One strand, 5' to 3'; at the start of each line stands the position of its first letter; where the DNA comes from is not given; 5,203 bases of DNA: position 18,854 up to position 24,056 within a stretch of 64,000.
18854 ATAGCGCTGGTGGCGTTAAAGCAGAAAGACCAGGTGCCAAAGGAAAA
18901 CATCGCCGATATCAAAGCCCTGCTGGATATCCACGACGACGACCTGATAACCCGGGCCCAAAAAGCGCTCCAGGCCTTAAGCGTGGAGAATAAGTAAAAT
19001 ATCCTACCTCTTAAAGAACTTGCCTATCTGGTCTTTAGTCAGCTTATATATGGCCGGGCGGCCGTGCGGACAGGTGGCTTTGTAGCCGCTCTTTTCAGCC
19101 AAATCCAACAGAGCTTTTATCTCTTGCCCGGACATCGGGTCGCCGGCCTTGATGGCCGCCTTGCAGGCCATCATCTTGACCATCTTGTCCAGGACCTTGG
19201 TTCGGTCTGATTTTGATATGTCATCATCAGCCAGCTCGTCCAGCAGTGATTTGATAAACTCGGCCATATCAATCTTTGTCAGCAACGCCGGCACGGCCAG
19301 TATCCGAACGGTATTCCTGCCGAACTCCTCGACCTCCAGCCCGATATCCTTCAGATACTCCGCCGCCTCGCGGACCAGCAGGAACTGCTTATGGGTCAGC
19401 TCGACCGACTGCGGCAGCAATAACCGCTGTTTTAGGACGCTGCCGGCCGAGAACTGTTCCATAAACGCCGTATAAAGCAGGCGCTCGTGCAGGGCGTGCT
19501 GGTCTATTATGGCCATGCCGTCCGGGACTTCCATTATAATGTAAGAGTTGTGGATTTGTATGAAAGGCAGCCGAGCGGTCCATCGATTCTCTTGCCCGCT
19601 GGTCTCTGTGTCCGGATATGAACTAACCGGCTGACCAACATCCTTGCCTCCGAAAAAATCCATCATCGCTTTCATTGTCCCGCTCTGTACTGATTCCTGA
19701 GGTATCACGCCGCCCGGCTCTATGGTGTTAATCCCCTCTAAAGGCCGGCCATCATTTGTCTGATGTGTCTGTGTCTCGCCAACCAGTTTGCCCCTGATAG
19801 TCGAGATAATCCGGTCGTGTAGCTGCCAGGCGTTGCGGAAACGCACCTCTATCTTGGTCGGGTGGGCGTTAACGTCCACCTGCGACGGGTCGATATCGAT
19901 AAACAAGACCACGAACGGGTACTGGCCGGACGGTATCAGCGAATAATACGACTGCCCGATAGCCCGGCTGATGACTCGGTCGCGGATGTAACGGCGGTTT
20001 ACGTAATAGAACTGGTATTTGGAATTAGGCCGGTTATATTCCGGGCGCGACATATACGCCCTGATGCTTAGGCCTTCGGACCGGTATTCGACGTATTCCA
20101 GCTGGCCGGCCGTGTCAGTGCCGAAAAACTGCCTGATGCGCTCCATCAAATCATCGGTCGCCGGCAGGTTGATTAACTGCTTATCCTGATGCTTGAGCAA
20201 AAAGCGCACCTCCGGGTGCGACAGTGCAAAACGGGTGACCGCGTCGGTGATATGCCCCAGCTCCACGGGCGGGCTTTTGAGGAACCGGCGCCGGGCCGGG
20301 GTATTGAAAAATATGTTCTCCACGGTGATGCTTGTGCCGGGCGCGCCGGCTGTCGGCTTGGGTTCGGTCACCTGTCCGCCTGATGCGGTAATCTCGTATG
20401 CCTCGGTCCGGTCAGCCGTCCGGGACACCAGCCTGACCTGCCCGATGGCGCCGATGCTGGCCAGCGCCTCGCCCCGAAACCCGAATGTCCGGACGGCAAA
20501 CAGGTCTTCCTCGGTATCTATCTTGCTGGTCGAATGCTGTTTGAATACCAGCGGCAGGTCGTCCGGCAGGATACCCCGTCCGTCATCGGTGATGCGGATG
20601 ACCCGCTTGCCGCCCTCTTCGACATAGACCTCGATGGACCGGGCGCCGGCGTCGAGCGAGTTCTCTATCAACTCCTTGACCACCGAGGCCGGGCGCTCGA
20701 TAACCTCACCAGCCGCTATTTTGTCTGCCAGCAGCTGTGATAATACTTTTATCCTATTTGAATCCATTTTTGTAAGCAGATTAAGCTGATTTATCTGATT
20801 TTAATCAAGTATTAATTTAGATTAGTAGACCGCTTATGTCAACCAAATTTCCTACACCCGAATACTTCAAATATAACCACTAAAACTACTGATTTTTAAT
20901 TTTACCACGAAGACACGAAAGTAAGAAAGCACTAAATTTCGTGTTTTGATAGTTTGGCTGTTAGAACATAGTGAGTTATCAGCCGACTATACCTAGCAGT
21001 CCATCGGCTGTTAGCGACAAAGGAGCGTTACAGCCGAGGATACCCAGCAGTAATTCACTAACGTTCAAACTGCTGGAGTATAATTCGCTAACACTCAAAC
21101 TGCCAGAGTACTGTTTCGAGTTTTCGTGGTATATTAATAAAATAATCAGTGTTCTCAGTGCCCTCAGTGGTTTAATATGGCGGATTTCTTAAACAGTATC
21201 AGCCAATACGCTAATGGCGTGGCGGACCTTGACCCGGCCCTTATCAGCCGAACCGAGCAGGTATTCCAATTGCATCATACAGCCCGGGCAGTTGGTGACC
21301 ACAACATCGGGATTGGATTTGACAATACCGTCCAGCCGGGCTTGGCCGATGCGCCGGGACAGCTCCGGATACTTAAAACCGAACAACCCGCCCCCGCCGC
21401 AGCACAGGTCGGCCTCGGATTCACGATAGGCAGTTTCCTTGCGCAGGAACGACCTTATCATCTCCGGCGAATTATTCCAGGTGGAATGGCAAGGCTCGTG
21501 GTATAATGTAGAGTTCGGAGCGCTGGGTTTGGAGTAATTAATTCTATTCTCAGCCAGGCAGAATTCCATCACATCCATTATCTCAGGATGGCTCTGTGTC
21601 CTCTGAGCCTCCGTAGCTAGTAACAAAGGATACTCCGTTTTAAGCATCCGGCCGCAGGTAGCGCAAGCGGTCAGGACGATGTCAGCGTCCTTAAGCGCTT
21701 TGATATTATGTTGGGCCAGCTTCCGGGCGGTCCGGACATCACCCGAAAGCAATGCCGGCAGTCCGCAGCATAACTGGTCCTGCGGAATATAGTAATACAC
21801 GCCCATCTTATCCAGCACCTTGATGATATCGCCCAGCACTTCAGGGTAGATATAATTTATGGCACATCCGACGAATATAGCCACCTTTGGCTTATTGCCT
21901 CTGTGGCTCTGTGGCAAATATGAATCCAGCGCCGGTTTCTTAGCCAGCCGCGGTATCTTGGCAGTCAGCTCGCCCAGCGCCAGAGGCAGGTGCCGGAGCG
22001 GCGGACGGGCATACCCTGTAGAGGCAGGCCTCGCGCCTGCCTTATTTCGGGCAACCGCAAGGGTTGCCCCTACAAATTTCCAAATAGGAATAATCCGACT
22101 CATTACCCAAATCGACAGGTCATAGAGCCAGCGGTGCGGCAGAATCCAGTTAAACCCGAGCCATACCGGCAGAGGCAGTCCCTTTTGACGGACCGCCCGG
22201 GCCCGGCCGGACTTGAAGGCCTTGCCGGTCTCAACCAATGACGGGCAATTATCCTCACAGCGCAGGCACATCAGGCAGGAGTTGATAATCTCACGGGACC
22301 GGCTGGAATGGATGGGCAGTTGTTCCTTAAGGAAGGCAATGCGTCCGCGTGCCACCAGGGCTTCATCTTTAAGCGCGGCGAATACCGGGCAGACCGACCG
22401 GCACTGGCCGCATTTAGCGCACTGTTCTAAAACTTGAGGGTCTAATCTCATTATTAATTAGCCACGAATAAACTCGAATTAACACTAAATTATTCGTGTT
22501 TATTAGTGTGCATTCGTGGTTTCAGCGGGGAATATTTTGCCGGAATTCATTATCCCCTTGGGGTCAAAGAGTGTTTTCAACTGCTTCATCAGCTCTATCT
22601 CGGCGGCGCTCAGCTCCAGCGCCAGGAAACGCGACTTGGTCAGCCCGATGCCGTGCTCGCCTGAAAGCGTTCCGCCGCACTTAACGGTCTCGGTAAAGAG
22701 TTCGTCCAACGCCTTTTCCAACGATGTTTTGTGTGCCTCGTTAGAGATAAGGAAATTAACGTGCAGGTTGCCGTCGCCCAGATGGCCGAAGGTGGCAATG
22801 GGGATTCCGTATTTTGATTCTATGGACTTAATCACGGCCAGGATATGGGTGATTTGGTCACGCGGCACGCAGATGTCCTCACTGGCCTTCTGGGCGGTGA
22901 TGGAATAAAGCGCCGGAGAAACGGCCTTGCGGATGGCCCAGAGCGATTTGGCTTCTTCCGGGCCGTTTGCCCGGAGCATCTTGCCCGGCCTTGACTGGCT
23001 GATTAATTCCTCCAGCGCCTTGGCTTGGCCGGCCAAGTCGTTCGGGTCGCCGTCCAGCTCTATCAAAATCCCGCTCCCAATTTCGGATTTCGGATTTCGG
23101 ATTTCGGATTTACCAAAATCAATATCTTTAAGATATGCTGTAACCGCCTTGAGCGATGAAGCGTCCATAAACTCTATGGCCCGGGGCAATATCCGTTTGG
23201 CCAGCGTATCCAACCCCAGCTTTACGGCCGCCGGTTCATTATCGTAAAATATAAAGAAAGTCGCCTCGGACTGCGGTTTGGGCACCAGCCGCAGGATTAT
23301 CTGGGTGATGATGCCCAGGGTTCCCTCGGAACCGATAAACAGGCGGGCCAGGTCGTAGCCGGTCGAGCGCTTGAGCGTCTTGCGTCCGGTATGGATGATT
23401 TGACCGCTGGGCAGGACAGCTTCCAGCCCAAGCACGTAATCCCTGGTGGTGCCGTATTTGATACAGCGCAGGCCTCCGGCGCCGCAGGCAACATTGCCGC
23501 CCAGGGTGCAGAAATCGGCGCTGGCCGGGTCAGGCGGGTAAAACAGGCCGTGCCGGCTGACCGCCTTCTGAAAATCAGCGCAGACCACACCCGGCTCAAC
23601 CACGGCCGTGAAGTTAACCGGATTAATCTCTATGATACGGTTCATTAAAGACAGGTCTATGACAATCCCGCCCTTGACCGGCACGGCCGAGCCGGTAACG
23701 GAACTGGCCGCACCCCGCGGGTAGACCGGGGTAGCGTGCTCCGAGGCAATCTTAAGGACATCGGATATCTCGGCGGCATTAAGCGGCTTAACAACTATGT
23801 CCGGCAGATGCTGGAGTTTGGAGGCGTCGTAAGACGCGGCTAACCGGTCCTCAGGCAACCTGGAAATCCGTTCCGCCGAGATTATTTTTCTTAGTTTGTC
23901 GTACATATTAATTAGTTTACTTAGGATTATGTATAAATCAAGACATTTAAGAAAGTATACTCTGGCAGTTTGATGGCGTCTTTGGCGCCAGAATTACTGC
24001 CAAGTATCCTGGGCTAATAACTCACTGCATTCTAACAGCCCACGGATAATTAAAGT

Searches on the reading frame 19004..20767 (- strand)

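Call 21: search_protein_families(library=pfam, proteins=[window:19004-20767:-], max_evalue=0.00001)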
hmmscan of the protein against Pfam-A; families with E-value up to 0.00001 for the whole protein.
window:19004-20767:- (587 aa): 4 families
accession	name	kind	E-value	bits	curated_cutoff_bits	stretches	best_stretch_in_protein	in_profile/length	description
PF08676.16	MutL_C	-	1.7e-39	135.2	25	1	403-544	2-141/142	MutL C terminal dimerisation domain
PF01119.25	DNA_mis_repair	-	2e-35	121.4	26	1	211-327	1-117/119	DNA mismatch repair protein, C-terminal domain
PF13589.12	HATPase_c_3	-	1.6e-12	48.1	25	1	27-127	4-104/137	Histidine kinase-, DNA gyrase B-, and HSP90-like ATPase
PF02518.31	HATPase_c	-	5.5e-09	36.9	26.4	1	24-83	4-66/111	Histidine kinase-, DNA gyrase B-, and HSP90-like ATPase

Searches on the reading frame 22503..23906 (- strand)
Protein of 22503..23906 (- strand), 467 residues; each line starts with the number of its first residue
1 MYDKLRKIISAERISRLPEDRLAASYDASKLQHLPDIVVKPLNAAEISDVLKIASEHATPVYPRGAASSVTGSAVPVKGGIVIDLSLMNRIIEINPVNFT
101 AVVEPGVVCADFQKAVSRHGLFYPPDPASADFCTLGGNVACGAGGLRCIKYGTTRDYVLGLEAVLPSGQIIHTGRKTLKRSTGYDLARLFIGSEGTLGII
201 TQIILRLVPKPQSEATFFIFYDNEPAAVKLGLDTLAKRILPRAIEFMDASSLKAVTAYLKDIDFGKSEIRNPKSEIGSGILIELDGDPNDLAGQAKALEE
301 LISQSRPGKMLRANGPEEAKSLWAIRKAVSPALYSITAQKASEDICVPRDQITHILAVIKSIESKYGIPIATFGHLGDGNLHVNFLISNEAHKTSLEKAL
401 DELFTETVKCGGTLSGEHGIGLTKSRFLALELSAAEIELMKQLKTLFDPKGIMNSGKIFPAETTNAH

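Call 21: search_protein_families(library=pfam, proteins=[window:22503-23906:-], max_evalue=0.00001)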
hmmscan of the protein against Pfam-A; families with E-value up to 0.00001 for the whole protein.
window:22503-23906:- (467 aa): 2 families
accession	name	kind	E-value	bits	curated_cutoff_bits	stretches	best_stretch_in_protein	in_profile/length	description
PF02913.24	FAD-oxidase_C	-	1.9e-55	188.7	21.2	1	210-458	1-248/248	FAD linked oxidases, C-terminal domain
PF01565.28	FAD_binding_4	-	1.4e-42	145.1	26.4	1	35-174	1-139/139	FAD binding domain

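Call 83: find_related_loci(query=window:22503-23903:-, collection=metagenome_contigs, flank=10000)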
Query window:22503-23903:- (466 aa) in metagenome_contigs; peptide patterns used: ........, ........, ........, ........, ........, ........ (x = any residue, [..] = any of these).
600 stretches matched a pattern (row limit reached: there are more); 550 encode a relative of the query (tblastn E <= 1e-3); the best 80 are kept; 80 distinct loci.
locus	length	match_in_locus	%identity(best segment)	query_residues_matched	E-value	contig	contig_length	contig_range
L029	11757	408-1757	61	1-458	0e+0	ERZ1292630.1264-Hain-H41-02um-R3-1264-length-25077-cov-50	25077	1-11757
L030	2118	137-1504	49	4-466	6e-153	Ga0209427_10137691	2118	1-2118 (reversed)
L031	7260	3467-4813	45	2-458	1e-134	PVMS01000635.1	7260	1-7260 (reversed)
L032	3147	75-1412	46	3-458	2e-137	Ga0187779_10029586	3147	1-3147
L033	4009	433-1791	45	3-461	2e-135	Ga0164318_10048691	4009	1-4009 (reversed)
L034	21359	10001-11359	44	3-461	7e-131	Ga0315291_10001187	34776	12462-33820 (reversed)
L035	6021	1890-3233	45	4-458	1e-128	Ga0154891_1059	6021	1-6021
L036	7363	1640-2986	45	2-458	4e-128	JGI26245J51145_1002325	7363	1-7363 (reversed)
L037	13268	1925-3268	44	3-457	4e-127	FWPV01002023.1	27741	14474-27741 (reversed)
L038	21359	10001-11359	44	1-460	5e-121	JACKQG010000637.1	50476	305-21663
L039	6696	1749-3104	44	1-459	6e-117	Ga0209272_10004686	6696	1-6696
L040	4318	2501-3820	42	13-458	5e-112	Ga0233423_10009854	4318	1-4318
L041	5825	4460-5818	41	2-461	8e-110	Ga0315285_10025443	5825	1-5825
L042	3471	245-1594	41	2-458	1e-111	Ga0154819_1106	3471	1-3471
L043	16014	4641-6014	42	2-466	6e-109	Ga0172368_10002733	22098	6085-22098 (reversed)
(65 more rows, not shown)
